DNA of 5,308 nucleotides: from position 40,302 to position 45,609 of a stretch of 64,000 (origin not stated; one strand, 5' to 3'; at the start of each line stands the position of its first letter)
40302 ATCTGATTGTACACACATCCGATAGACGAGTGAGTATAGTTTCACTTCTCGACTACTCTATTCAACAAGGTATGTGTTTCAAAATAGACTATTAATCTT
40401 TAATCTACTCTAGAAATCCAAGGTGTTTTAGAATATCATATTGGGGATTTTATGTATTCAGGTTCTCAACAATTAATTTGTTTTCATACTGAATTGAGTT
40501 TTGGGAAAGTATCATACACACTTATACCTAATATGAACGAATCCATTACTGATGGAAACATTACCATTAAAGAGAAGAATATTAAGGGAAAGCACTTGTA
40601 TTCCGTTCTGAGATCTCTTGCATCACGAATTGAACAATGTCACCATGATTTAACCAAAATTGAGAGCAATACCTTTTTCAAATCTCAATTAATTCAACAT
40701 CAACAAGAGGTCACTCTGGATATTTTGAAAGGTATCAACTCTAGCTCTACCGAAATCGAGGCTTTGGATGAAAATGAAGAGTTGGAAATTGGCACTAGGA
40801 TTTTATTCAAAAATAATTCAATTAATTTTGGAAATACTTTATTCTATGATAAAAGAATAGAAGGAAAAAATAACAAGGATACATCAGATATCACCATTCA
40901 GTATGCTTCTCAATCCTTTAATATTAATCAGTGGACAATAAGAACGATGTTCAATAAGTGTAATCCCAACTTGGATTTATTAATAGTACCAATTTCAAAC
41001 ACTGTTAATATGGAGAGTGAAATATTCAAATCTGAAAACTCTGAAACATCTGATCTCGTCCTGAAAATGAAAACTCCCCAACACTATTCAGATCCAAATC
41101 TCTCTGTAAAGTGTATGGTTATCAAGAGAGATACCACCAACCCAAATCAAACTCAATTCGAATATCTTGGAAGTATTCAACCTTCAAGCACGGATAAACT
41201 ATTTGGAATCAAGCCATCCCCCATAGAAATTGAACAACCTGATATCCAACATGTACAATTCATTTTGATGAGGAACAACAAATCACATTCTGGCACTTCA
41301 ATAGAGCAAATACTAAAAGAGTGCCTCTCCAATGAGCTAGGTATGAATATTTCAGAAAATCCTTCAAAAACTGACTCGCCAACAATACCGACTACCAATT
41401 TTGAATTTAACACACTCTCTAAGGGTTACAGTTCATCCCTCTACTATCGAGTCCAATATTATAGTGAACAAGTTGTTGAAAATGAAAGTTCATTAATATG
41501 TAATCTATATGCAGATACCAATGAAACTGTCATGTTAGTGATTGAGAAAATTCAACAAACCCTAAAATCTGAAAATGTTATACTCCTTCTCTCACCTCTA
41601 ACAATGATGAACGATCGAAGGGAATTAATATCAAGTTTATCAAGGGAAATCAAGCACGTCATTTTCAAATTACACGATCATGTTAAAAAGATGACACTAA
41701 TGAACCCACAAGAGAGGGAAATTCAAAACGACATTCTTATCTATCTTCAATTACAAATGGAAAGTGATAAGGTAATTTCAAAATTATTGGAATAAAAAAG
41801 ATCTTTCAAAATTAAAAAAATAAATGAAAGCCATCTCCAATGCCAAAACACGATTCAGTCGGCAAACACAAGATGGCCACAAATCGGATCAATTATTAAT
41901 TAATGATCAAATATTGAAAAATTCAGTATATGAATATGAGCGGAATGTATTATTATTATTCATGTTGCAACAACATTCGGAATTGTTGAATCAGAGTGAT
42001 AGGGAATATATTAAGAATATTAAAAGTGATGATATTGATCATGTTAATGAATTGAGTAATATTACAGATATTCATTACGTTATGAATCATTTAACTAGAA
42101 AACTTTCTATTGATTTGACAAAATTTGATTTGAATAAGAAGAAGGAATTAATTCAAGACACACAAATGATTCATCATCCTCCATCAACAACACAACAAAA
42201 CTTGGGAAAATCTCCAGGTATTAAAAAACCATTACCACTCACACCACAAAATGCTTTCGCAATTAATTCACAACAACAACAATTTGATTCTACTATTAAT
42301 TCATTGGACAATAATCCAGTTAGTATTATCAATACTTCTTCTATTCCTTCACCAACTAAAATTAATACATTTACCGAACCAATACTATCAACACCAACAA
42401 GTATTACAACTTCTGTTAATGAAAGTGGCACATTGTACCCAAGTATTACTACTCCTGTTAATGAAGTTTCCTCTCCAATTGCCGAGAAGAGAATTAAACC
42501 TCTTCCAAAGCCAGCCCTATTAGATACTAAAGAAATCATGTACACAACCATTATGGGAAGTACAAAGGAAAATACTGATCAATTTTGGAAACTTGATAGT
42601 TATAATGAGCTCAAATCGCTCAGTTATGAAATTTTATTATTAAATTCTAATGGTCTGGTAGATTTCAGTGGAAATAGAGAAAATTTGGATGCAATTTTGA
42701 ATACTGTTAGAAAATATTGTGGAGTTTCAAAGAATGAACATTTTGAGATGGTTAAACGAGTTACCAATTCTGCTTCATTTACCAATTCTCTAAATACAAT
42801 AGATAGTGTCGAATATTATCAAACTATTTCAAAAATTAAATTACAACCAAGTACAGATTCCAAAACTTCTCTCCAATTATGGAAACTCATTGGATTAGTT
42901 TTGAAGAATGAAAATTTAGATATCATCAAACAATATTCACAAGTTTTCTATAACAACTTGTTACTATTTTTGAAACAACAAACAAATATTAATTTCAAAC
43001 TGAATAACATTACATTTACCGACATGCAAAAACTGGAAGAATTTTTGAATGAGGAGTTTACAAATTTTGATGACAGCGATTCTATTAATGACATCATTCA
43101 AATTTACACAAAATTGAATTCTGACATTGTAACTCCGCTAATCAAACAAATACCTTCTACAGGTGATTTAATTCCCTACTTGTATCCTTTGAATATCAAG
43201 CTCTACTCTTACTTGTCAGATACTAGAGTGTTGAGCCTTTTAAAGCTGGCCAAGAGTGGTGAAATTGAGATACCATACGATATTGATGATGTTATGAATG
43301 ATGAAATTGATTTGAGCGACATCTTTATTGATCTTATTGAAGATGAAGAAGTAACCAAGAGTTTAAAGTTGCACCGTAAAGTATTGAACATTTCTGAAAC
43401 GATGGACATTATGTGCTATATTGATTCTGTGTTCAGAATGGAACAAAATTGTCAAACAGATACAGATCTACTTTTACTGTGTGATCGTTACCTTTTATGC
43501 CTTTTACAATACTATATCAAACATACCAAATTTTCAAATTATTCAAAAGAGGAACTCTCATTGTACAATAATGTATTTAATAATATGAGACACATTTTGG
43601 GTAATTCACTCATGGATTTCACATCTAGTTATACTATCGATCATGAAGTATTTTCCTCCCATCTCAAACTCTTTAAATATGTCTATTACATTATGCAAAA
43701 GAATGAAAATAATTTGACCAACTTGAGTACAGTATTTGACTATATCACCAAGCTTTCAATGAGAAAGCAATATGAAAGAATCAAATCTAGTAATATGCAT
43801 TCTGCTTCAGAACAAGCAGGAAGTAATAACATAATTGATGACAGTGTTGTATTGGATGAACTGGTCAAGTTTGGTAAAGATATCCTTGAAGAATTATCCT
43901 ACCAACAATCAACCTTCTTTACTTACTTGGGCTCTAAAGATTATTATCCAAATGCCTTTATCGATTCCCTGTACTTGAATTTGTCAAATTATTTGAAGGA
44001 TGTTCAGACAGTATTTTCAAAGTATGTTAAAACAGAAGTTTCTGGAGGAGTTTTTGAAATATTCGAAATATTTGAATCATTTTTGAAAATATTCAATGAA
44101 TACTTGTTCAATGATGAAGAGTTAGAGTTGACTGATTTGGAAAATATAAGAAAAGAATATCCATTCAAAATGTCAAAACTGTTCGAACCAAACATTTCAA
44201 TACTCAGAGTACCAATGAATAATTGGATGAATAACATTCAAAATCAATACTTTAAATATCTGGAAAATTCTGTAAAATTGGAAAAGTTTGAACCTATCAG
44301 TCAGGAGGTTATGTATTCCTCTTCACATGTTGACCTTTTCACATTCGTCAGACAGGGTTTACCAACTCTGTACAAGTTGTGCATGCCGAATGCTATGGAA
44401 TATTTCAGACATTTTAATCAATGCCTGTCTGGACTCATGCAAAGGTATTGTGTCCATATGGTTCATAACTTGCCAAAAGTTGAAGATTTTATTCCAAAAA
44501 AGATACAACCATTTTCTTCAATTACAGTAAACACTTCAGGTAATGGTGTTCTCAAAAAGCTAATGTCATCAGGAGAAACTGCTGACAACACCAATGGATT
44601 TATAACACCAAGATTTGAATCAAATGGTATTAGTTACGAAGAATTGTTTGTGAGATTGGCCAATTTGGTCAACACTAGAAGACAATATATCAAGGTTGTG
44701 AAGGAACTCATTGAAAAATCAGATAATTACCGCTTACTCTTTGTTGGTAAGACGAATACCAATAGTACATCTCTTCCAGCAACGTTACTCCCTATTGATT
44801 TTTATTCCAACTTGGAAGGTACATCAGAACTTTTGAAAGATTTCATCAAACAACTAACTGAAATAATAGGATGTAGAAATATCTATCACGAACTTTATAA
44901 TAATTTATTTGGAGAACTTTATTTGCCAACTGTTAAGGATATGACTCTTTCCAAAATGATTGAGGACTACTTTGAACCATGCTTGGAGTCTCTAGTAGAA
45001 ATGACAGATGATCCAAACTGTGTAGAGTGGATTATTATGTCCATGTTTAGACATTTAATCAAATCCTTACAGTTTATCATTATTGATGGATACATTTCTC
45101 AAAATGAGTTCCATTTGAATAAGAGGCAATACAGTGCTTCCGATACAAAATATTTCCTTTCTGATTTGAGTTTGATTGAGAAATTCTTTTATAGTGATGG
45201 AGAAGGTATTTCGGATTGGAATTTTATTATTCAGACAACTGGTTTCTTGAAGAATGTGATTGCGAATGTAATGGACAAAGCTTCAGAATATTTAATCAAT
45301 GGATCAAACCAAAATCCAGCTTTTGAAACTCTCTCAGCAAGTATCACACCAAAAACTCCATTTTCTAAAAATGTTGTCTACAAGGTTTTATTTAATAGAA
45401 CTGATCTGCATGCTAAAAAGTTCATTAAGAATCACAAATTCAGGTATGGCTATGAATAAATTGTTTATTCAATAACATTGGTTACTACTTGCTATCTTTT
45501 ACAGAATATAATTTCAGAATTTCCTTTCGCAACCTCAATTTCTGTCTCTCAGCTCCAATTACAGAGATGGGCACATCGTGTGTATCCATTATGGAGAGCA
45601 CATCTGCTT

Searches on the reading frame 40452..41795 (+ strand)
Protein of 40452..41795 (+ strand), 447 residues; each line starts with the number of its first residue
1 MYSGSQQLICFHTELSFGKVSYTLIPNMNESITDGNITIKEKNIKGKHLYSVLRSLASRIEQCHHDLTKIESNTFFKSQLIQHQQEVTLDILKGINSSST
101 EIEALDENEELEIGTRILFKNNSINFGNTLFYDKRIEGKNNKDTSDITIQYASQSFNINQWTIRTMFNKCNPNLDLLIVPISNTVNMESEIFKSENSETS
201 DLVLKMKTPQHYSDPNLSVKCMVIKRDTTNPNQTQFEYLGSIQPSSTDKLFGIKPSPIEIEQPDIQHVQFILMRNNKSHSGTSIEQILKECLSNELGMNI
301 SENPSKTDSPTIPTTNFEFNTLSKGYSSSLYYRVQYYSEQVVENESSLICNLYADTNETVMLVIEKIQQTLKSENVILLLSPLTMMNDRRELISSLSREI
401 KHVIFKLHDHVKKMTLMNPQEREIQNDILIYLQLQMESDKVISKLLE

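Call 6: search_protein_families(library=pfam, proteins=[window:40452-41795:+])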
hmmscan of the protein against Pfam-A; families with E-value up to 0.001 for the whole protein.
window:40452-41795:+ (447 aa): 0 families

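Call 29: find_homologous_proteins(query=window:40452-41792:+, max_evalue=0.001)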
Query window:40452-41792:+: 5049 candidates shared short words with the query, none scored E <= 0.001.

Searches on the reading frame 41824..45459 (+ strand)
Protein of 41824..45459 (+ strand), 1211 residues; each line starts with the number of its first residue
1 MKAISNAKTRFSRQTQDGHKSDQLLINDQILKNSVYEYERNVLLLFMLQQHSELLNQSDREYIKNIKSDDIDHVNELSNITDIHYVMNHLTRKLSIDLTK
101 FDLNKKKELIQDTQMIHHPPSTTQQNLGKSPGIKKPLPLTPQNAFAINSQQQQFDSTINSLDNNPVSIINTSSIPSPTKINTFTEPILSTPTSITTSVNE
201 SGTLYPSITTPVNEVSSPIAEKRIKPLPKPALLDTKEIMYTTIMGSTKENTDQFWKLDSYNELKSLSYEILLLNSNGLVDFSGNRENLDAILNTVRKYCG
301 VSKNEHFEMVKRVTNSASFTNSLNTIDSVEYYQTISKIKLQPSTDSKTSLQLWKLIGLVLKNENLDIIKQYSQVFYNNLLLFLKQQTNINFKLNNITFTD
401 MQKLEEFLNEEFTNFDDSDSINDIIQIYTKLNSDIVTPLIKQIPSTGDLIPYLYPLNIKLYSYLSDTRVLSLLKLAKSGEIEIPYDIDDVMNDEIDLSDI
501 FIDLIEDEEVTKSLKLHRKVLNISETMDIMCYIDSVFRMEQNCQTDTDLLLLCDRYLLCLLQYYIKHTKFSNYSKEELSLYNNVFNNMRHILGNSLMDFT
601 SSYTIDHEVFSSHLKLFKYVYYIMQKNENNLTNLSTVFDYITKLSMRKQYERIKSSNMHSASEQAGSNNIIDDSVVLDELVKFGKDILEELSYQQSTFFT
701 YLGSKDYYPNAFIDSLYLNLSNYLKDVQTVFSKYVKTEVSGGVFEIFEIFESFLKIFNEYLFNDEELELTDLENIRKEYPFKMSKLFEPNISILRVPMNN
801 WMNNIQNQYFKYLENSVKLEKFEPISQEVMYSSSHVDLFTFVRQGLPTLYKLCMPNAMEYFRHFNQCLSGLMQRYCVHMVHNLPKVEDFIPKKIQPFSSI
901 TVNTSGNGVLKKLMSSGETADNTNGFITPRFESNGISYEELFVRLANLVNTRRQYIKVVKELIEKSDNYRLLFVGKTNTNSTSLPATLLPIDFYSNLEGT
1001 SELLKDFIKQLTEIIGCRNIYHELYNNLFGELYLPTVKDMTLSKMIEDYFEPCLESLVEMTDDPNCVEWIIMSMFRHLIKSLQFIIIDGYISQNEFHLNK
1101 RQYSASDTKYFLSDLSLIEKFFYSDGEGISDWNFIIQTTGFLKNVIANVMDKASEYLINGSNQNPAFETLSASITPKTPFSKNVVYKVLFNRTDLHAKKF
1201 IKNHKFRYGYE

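Call 6: search_protein_families(library=pfam, proteins=[window:41824-45459:+])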
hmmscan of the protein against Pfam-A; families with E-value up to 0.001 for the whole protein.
window:41824-45459:+ (1211 aa): 1 family
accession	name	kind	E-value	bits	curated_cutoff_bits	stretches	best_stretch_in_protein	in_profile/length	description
PF25761.1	TPR_PATROL1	-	6.7e-26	91.5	27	1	798-1203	5-411/419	PATROL1-like, TPR repeats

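Call 10: find_encoding_contigs(protein=window:41824-45459:+, flank=3000, max_places=4)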
Protein window:41824-45459:+ (1211 aa): no gene with exactly this product is on record in the collection.

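Call 62: search_protein_representatives(protein=window:41824-45423:+)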
Query: 1200 residues. Proteins with E-value up to 0.001 (for the whole library): 42; up to 1e-10: 18; up to 1e-30: 8. The best 42 are listed.
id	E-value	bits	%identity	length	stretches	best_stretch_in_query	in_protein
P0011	0.0e+00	2545.4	99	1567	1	36-1200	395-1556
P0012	3.2e-237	806.7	52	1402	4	35-657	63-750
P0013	6.9e-141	487.7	39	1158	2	37-890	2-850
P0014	4.7e-64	233.3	28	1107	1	263-1200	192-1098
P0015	3.7e-44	167.4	35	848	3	988-1200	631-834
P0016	4.6e-36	140.6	41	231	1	987-1200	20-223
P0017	5.1e-36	140.5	37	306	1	909-1200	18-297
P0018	7.4e-33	130.0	25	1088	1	250-1199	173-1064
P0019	1.0e-28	116.3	39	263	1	988-1200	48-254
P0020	2.3e-27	111.8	42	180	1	1021-1200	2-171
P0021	1.2e-20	89.6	24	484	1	489-892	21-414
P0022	1.9e-19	85.6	25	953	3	713-1144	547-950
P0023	4.1e-18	81.2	38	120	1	1028-1154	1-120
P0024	7.9e-17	76.9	44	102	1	799-885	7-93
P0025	1.8e-12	62.5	24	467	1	490-885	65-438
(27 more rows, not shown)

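Call 65: find_encoding_contigs(protein=P0012, flank=6000, max_places=2)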
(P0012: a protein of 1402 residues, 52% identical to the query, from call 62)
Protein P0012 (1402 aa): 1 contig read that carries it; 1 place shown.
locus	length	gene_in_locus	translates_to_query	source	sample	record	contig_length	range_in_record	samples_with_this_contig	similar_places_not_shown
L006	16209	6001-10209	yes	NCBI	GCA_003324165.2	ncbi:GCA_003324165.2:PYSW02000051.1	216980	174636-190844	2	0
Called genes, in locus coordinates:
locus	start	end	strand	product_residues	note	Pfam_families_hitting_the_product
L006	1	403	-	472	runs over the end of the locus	-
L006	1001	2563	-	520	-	PF00615:RGS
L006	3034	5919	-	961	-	-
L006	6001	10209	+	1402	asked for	PF25761:TPR_PATROL1 (weak)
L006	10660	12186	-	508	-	PF20434:BD-FAE (weak)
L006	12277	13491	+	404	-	-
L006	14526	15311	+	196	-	PF01981:PTH2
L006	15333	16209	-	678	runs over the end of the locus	-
